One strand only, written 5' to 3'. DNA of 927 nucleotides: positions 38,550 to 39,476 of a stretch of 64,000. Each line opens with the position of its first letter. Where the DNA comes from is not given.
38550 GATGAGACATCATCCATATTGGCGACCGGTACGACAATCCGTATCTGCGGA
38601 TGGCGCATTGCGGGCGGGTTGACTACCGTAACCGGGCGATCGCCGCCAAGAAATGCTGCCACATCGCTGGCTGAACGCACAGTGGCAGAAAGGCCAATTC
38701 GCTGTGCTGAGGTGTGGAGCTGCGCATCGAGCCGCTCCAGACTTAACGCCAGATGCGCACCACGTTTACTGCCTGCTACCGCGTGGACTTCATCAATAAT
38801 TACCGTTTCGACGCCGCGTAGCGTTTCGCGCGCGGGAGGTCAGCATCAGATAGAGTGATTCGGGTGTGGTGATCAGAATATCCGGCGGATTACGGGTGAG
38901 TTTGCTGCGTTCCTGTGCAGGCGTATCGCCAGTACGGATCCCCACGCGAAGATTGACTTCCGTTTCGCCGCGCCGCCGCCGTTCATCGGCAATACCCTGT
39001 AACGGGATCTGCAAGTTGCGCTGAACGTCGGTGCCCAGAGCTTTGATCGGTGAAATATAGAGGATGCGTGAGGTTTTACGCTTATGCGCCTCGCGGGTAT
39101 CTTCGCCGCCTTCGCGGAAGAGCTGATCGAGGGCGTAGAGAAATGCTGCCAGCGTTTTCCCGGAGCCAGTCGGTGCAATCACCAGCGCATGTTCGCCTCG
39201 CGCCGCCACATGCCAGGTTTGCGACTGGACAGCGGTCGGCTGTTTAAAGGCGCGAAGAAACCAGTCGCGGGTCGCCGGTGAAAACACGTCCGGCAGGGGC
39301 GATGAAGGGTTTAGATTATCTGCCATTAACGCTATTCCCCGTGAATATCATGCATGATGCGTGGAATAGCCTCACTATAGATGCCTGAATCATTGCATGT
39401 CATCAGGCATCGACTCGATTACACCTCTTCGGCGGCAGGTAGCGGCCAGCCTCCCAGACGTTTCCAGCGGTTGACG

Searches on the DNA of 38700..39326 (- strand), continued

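Call 39: search_dna_similar(query=L008:5000-8000:+, collection=ecoli_genomes, mode=near, max_rows=5)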
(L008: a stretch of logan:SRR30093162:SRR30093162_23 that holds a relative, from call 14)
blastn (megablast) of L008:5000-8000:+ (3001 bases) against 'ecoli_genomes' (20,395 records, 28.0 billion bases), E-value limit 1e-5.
Records with a match: 5425; places in all: 5428; records where one place covers at least 80% of the query: 4379.
Genomes with a match: 5425 of 5426; with a place that covers at least 80% of the query: 4379. Places per genome that has any: lowest 1, median 1, highest 2. On chromosomes: 5427 places; on plasmids: 1.
Best place of each record, by identity: >=99% 250; 95-99% 5175.
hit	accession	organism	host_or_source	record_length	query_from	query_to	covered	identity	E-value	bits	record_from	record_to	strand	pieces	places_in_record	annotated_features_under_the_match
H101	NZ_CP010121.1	Escherichia coli strain C4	cow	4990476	1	3001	100%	99.9%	0e+0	5533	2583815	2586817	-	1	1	lhr: ATP-dependent helicase | rnt: ribonuclease T | gloA: lactoylglutathione lyase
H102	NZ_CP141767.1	Escherichia coli strain T-HYM1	duck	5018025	1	3001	100%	99.9%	0e+0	5533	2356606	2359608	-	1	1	lhr: ATP-dependent helicase | rnt: ribonuclease T | gloA: lactoylglutathione lyase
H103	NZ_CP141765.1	Escherichia coli strain HYM1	duck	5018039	1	3001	100%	99.9%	0e+0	5533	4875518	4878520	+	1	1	lhr: ATP-dependent helicase | rnt: ribonuclease T | gloA: lactoylglutathione lyase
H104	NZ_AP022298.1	Escherichia coli strain BEC1-S17-ESBL-09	-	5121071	1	3001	100%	99.9%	0e+0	5522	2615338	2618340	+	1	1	lhr: ATP-dependent helicase | rnt: ribonuclease T | gloA: lactoylglutathione lyase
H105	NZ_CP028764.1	Escherichia coli strain A10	wood-wren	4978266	1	3001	100%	99.9%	0e+0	5522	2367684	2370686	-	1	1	lhr: ATP-dependent helicase | rnt: ribonuclease T | gloA: lactoylglutathione lyase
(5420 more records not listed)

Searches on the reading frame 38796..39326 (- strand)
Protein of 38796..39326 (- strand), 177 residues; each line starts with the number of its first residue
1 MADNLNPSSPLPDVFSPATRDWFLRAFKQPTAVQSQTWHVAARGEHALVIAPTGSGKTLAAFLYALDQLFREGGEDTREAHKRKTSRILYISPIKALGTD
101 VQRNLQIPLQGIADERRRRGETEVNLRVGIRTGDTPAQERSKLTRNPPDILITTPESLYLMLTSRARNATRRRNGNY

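Call 14: find_encoding_contigs(protein=window:38796-39326:-, flank=6000, max_places=10)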
Protein seq(177 aa) (177 aa): 10 contigs read that carry it; 5 places shown.
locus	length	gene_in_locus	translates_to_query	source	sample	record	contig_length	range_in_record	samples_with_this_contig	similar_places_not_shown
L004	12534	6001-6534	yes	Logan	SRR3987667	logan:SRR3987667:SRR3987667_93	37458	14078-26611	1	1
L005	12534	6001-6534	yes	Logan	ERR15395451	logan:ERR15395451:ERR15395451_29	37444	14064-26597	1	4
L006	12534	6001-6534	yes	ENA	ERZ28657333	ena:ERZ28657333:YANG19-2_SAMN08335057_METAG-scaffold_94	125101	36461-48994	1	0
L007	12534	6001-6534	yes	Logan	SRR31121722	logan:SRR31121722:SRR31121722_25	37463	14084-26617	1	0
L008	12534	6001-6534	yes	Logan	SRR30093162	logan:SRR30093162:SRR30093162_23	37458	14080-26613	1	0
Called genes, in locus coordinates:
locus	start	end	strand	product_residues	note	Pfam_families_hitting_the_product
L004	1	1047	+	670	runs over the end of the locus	PF04632:FUSC, PF13515:FUSC_2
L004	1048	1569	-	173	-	PF00080:Sod_Cu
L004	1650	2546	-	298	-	PF00248:Aldo_ket_red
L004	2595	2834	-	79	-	PF06945:DUF1289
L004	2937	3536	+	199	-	PF00440:TetR_N, PF16925:TetR_C_13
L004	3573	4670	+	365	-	PF00724:Oxidored_FMN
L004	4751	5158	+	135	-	PF00903:Glyoxalase, PF13669:Glyoxalase_4, PF21701:GLOD4_C (weak)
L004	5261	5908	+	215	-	PF00929:RNase_T, PF16473:Rv2179c-like (faint)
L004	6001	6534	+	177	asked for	PF00270:DEAD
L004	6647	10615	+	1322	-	PF00271:Helicase_C, PF19306:WHD_Lhr, PF08494:DEAD_assoc, PF23236:WHD_2nd_Lhr, PF23235:WHD_3rd_Lhr, PF23234:WHD_4th_Lhr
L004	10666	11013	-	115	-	PF00462:Glutaredoxin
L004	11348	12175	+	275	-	PF00877:NLPC_P60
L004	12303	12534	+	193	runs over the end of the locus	PF00081:Sod_Fe_N, PF02777:Sod_Fe_C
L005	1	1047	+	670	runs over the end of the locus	PF04632:FUSC, PF13515:FUSC_2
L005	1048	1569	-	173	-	PF00080:Sod_Cu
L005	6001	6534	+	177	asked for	PF00270:DEAD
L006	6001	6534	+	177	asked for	PF00270:DEAD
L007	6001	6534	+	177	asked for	PF00270:DEAD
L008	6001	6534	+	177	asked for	PF00270:DEAD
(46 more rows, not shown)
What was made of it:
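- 38793..39326 (-): N-terminal ORF: 167 native Lhr codons, 10 out-of-frame codons (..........) and a TGA stop. Pfam DEAD (PF00270) is recorded for the identical product (call 14).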

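Call 29: list_cluster_members(proteins=[window:38796-39326:-])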
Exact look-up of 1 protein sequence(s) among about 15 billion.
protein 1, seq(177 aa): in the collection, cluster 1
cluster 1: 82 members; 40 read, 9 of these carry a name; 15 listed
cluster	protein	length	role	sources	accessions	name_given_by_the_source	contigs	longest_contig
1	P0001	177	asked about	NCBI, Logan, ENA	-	-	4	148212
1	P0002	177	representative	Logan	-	-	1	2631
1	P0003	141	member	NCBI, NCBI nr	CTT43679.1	ATP-dependent helicase [Escherichia coli]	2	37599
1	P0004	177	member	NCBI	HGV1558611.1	TPA: DEAD/DEAH box helicase, partial [Escherichia coli]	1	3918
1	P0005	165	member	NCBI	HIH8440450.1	TPA: DEAD/DEAH box helicase, partial [Escherichia coli]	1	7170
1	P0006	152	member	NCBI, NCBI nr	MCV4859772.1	DEAD/DEAH box helicase, partial [Escherichia coli] | DEAD/DEAH box helicase [Escherichia coli]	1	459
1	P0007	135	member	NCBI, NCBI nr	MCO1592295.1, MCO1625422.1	DEAD/DEAH box helicase, partial [Escherichia coli] | DEAD/DEAH box helicase [Escherichia coli]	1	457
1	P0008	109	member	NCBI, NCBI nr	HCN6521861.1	TPA: DEAD/DEAH box helicase, partial [Escherichia coli] | DEAD/DEAH box helicase [Escherichia coli]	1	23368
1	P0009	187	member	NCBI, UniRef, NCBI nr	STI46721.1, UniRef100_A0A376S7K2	ATP-dependent helicase [Escherichia coli] | ATP-dependent helicase n=1 Tax=Escherichia coli TaxID=562 RepID=A0A376S7K2_ECOLX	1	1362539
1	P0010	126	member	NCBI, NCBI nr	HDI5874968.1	TPA: DEAD/DEAH box helicase, partial [Escherichia coli] | DEAD/DEAH box helicase [Escherichia coli]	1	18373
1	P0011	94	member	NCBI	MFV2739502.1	DEAD/DEAH box helicase, partial [Escherichia coli]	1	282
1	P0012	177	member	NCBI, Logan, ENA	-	-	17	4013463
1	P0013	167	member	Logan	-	-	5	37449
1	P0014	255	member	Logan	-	-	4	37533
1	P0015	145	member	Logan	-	-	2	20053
